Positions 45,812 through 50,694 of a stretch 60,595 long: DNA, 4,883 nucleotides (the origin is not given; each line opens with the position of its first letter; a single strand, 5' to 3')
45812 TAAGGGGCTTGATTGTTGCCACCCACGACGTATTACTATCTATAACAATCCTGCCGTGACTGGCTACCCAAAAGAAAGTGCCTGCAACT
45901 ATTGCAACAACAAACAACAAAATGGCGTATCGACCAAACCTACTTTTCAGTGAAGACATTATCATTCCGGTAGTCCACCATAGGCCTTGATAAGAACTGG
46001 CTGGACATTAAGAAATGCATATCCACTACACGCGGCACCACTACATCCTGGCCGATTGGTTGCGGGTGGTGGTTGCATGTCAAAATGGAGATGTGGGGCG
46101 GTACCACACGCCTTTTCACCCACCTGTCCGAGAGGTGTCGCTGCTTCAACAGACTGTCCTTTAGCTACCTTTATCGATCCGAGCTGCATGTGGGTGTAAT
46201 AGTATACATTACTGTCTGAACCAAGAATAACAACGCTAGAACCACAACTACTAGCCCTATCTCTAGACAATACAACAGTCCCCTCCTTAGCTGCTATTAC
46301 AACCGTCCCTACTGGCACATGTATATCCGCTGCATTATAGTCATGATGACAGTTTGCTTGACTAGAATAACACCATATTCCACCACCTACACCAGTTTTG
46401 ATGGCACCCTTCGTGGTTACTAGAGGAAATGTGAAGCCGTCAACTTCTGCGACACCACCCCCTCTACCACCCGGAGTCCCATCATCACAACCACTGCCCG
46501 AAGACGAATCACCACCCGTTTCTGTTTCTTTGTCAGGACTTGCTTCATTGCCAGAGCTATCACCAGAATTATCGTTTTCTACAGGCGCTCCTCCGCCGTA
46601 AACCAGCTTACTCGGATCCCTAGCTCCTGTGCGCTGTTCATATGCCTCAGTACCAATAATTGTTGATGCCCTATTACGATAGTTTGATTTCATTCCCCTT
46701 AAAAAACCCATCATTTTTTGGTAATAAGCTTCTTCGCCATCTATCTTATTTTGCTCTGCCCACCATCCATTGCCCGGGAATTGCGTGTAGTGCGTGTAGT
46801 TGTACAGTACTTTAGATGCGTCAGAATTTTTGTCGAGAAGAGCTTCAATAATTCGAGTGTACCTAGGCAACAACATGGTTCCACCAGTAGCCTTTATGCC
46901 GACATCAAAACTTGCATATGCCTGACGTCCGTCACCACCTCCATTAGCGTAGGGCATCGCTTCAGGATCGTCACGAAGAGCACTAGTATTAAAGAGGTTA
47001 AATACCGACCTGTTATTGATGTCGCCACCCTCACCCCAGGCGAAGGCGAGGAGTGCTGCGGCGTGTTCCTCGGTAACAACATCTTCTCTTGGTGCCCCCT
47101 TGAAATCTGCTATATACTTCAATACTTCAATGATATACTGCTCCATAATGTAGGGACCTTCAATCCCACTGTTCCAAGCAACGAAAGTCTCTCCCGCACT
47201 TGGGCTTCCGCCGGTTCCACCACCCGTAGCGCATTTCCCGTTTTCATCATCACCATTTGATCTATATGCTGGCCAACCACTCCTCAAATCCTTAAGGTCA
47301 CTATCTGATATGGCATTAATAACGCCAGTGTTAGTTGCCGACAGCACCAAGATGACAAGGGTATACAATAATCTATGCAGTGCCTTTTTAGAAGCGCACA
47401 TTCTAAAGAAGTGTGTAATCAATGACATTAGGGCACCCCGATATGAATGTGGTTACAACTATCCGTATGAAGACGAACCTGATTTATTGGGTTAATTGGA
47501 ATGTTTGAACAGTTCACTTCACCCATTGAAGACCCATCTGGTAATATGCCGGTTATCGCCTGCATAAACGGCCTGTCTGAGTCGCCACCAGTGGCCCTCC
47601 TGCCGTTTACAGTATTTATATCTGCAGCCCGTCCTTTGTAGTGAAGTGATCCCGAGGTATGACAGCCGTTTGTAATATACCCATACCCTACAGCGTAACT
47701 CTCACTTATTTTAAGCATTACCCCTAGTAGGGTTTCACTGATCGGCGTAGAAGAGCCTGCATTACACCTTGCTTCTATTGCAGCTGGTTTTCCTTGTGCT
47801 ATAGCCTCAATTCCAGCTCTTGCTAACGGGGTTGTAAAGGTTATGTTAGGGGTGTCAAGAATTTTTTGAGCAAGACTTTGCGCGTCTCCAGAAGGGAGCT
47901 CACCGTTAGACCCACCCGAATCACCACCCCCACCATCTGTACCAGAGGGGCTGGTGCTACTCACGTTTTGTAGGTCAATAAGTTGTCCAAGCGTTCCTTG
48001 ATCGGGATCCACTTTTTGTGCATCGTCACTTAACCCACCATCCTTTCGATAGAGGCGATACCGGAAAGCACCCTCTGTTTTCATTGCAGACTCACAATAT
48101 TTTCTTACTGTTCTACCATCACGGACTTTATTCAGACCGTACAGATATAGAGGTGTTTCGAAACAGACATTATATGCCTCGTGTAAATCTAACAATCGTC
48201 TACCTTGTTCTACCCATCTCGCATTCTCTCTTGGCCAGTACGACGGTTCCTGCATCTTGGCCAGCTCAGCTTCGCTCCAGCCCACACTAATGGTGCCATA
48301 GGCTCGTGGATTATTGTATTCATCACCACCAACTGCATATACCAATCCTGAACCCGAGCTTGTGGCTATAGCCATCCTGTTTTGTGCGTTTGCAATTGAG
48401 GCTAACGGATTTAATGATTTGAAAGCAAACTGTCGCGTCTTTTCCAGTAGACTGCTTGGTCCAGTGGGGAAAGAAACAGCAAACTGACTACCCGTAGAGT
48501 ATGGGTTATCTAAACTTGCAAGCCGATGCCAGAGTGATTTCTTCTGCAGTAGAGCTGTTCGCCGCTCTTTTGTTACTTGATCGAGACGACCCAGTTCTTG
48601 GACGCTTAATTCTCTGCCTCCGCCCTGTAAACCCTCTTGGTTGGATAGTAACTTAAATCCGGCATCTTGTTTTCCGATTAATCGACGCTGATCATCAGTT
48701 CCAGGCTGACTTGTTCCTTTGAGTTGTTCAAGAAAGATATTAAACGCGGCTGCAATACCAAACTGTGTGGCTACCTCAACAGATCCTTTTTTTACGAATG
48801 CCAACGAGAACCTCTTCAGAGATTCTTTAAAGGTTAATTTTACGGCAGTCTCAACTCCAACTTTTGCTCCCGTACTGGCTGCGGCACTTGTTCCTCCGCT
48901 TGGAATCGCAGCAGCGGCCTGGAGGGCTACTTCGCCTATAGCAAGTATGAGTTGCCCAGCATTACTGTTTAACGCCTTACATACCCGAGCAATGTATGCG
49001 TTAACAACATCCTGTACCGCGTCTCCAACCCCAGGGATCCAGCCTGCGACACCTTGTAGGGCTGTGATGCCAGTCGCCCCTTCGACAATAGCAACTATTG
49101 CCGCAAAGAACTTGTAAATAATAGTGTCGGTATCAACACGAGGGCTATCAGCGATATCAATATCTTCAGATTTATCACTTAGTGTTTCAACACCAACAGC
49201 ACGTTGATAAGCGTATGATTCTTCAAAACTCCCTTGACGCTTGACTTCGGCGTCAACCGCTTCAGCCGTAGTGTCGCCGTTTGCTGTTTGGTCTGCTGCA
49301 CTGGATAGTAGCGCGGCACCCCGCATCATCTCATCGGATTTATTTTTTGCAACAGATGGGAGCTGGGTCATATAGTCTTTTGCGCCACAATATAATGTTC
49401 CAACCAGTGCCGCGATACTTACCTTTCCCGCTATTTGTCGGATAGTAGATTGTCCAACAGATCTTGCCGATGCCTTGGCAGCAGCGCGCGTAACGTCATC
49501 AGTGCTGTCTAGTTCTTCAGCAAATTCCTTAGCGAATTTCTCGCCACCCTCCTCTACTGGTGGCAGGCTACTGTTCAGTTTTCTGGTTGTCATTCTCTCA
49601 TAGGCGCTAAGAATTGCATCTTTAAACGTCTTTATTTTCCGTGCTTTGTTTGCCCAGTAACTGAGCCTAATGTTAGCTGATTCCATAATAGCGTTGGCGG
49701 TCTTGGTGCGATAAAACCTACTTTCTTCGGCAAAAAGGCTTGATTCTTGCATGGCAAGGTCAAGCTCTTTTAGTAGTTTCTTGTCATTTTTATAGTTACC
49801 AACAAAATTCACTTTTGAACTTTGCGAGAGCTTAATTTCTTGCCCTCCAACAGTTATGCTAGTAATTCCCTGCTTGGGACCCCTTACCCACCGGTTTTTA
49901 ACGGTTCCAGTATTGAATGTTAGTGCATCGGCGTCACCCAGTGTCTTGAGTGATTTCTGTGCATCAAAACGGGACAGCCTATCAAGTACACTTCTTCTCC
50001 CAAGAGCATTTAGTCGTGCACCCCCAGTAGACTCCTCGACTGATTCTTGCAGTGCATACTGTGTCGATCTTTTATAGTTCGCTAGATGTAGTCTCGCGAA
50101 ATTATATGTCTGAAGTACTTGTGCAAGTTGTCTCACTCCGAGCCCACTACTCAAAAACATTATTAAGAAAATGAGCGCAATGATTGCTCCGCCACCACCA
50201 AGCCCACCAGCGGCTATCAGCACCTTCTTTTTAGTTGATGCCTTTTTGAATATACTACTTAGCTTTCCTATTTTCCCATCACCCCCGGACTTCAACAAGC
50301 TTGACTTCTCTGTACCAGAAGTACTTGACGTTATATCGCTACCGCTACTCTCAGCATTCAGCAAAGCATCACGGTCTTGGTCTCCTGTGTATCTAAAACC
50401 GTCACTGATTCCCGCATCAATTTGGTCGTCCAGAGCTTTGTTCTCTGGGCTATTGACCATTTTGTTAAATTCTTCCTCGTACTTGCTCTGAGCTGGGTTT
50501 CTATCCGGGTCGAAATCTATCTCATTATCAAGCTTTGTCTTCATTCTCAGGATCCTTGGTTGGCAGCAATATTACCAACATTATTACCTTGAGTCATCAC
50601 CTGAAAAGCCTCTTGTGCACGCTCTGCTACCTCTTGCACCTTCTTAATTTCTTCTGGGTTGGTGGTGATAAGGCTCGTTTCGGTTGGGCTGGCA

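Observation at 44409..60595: Chromosomal, origin-adjacent type IV secretion-like machine with a Gram-positive-type core plus pilins, and no visible DNA-transfer module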

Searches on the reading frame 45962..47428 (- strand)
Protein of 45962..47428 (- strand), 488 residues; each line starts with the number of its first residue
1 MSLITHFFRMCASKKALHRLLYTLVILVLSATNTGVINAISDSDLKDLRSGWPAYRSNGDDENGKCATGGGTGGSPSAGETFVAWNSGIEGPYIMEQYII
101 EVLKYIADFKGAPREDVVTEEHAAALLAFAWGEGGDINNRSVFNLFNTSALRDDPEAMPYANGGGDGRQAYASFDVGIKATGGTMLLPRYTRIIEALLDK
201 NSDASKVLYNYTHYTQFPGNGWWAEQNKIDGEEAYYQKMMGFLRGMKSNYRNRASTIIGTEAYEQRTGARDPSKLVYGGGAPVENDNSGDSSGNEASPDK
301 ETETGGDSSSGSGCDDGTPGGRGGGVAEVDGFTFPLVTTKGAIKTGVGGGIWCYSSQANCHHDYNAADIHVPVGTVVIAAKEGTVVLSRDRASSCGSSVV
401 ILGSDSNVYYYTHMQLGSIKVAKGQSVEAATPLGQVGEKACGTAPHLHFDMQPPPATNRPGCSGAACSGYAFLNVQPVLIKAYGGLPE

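Call 6: search_protein_families(library=pfam, proteins=[window:45962-47428:-], max_evalue=0.1)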
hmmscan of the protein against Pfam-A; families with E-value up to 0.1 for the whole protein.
window:45962-47428:- (488 aa): 1 family
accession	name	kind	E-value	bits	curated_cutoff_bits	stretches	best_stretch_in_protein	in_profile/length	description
PF01551.29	Peptidase_M23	-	1.5e-16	60.8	28.7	1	365-452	4-88/96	Peptidase family M23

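Call 9: search_protein_families(library=ncbifam, proteins=[window:45962-47428:-], max_evalue=0.1)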
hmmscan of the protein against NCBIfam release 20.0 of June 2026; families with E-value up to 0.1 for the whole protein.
window:45962-47428:- (488 aa): 9 families
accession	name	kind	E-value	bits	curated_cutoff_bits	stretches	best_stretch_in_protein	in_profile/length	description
NF052530.1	Heli_ShapePgp3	exception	2.3e-10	40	300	1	366-450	169-250/270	peptidoglycan metallopeptidase Pgp3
NF052336.1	PdgHdaseHSB100310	equivalog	3.9e-10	39.6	500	1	360-452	53-142/316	peptidoglycan hydrolase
NF053825.1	PdgNdpepShyA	equivalog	1.6e-09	37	700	1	364-451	296-380/425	peptidoglycan DD-endopeptidase ShyA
NF050804.1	CellDivDipMCaul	equivalog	1.2e-08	34.3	900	1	366-456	530-618/634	cell division endopeptidase DipM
NF008652.0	PRK11649.1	equivalog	2.1e-08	33.3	341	1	366-451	315-397/439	murein DD-endopeptidase MepM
NF041208.1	celldiv_DipM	equivalog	6.6e-07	28.9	740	1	337-452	292-405/419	cell division endopeptidase DipM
NF053824.1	PdgNdpepShyC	equivalog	1.5e-06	27.4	700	1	365-450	297-379/429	peptidoglycan DD-endopeptidase ShyC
NF004799.0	PRK06148.1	subfamily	0.00076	17.5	1128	1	366-451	443-537/1015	hypothetical protein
NF040883.1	amid_act_ActS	equivalog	0.014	14.7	375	1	366-451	138-220/242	amidase activator ActS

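Call 42: search_solved_structures(query=window:45962-47428:-, max_evalue=1, show_alignments=1)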
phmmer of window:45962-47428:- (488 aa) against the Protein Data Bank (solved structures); distinct sequences matched with E-value up to 1: 31.
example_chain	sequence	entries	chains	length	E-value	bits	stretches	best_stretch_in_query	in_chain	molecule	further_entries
6ue4_A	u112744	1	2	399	1.2e-07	34.2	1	364-451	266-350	ShyA endopeptidase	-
6u2a_A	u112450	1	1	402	1.2e-07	34.2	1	364-451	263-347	ShyA endopeptidase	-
9gy1_A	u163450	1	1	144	2e-07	33.5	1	364-454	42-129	Peptidase, M23 family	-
7qrl_A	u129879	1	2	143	2.2e-06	30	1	365-457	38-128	DipM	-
7qrl_C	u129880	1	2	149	2.4e-06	29.9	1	365-457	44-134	DipM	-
5kvp_A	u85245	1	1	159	6.1e-06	28.6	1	363-466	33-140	Zoocin A endopeptidase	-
9k2v_E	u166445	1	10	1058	9.3e-06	28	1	357-453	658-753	Internal protein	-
6yj1_A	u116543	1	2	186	2.3e-05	26.7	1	362-475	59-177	ORF007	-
6jmx_A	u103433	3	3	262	4.6e-05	25.7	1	364-451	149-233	Peptidase M23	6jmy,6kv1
2gu1_A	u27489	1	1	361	7.9e-05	24.9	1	364-452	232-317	Zinc peptidase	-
6jn7_A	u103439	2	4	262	9.1e-05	24.7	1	364-451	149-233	Peptidase M23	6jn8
4qp5_A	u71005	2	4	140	0.00011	24.5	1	346-452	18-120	Lysostaphin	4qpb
2b44_A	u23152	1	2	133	0.00017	23.9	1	366-452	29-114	Glycyl-glycine endopeptidase lytM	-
2b0p_A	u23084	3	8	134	0.00017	23.8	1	366-452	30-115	Glycyl-glycine endopeptidase lytM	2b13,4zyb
5nmy_A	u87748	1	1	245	0.00038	22.7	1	346-452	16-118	Lysostaphin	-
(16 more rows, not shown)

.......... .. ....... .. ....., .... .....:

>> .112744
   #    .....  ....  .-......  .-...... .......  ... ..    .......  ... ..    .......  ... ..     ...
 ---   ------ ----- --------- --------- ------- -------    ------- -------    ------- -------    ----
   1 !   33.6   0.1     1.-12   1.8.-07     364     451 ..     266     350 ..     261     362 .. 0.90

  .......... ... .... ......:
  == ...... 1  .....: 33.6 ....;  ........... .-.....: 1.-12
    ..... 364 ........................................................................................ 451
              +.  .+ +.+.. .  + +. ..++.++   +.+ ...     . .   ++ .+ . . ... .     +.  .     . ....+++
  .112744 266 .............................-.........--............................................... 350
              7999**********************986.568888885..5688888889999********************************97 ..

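Call 80: search_protein_families(library=phrogs, proteins=[window:45962-47428:-], max_evalue=0.01)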
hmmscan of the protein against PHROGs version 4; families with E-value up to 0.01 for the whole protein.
window:45962-47428:- (488 aa): 12 families
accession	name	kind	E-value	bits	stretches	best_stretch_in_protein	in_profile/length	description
phrog_7767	-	other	3.4e-14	54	1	362-452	19-107/194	metallo-endopeptidase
phrog_6700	-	lysis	8.7e-14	50.4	1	360-452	2622-2712/2898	endolysin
phrog_10030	-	tail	4.5e-10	38.4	1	333-464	1885-2018/2105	tail length tape measure protein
phrog_21656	-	other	4.3e-09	35.9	1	344-451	614-729/1022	peptidase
phrog_14988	-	other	6.7e-09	36.8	1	369-451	47-126/272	peptidase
phrog_16615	-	other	2.5e-07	30.9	1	362-452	417-505/529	peptidase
phrog_3578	-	lysis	7.8e-07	29.8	1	400-453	288-338/405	endolysin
phrog_28672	-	other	8e-07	29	1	337-451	270-373/397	metallo-endopeptidase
phrog_1067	-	head and packaging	1.4e-05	24.7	1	349-451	747-844/991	minor head protein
phrog_880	-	lysis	8.6e-05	23.1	1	367-453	32-121/435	endolysin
phrog_23188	-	tail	0.00037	18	1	319-455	3125-3253/5002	tail length tape measure protein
phrog_28394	-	unknown function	0.002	18.4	1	335-451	169-287/303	-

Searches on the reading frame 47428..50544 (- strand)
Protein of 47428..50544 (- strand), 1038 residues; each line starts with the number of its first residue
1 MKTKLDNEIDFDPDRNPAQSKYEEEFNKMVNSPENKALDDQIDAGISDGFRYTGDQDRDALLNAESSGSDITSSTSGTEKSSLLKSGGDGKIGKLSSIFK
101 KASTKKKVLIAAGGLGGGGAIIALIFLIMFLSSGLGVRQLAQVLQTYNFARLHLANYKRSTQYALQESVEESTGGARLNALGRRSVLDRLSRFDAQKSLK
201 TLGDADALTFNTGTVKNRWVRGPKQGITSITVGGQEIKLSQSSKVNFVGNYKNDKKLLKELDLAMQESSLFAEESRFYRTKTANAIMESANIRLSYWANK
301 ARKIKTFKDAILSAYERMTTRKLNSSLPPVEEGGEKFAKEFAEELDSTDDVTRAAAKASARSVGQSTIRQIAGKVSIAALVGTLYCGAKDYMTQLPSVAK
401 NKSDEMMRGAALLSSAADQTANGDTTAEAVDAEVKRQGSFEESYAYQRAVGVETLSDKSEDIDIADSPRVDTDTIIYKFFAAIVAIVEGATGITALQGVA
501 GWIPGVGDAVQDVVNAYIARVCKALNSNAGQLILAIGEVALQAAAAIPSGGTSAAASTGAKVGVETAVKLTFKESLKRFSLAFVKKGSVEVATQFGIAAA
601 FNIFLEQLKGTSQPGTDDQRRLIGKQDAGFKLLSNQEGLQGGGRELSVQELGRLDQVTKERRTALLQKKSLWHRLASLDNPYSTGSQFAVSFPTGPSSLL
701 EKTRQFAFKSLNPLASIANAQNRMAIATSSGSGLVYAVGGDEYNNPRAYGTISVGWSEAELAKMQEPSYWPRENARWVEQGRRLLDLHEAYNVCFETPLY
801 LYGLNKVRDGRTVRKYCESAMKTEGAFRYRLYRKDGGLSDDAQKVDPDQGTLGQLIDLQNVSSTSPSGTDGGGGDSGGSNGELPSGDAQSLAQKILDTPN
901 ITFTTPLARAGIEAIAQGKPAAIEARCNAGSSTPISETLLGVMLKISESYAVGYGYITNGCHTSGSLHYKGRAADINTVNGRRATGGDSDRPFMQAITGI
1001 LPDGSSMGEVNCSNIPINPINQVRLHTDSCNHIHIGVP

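Call 6: search_protein_families(library=pfam, proteins=[window:47428-50544:-], max_evalue=0.1)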
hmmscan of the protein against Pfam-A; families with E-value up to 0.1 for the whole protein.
window:47428-50544:- (1038 aa): 2 families
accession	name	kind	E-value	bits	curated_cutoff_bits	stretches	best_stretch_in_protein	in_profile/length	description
PF01085.23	HH_signal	-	0.011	15.9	22.1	1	936-980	91-129/161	Hedgehog amino-terminal signalling domain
PF13430.11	DUF4112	-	0.053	14.1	23.3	0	496-544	27-76/105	Domain of unknown function (DUF4112)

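Call 9: search_protein_families(library=ncbifam, proteins=[window:47428-50544:-], max_evalue=0.1)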
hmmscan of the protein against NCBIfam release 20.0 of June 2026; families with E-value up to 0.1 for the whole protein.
window:47428-50544:- (1038 aa): 0 families

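Call 27: search_solved_structures(query=window:47428-50544:-, max_evalue=1, show_alignments=2)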
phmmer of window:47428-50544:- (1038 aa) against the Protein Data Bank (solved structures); distinct sequences matched with E-value up to 1: 22.
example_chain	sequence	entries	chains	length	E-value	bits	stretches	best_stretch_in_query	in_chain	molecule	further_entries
9n10_A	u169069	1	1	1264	0.055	14.7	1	71-135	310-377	Non-SERCA-type Ca2+ -transporting P-ATPase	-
2wg4_A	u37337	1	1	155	0.25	12.5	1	952-987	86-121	SONIC HEDGEHOG PROTEIN N-PRODUCT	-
4c4m_A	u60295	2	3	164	0.25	12.5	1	952-988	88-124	SONIC HEDGEHOG PROTEIN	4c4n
2wfx_A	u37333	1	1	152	0.26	12.5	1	952-987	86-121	SONIC HEDGEHOG PROTEIN N-PRODUCT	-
3n1r_A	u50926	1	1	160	0.27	12.5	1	952-987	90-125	Sonic hedgehog protein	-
1vhh_A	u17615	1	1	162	0.27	12.4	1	952-987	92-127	SONIC HEDGEHOG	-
3ho5_H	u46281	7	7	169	0.29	12.3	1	952-987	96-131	Sonic hedgehog protein | Sonic hedgehog protein N-product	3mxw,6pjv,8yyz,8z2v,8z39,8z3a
6e1h_C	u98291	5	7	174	0.31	12.3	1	952-987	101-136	Sonic hedgehog protein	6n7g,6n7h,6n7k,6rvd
7rpk_H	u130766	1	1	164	0.31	12.3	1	952-987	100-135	Sonic hedgehog protein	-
3m1n_A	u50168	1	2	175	0.31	12.2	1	952-987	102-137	Sonic hedgehog protein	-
6oev_C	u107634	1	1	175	0.31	12.2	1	952-987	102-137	Sonic hedgehog protein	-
6dmy_B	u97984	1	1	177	0.32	12.2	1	952-987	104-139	Sonic hedgehog protein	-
3d1m_A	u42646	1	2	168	0.32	12.2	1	952-987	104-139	Sonic hedgehog protein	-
3n1f_A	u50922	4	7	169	0.58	11.3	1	952-983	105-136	Indian hedgehog protein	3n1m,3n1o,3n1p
6rmg_B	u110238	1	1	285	0.62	11.2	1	952-987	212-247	Sonic hedgehog protein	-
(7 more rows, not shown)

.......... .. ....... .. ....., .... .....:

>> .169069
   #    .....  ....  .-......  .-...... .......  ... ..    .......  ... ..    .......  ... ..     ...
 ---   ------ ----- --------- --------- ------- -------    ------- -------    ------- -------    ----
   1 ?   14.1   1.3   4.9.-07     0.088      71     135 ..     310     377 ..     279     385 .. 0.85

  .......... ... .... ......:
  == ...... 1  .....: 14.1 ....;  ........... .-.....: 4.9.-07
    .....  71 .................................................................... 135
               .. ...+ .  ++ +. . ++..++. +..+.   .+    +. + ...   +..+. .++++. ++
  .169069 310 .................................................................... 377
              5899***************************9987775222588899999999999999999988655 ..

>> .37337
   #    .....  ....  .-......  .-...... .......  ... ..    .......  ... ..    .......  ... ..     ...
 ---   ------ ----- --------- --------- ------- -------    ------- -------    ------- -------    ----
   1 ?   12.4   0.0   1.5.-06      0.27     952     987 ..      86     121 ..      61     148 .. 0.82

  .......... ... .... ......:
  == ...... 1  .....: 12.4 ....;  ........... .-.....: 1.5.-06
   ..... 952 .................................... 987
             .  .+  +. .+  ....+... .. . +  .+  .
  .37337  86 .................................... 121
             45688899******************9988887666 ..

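Call 45: find_homologous_proteins(query=window:47428-50544:-, max_evalue=0.001)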
Query window:47428-50544:- (1038 aa): 2 proteins with E <= 0.001 among 8000 candidates.
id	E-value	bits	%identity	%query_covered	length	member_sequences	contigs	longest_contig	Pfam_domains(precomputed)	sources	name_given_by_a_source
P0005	0.0e+0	2289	100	100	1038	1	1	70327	-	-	-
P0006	0.0e+0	1327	87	66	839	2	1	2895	PF02557.23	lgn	-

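Call 80: search_protein_families(library=phrogs, proteins=[window:47428-50544:-], max_evalue=0.01)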
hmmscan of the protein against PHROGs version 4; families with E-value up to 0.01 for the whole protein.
window:47428-50544:- (1038 aa): 0 families
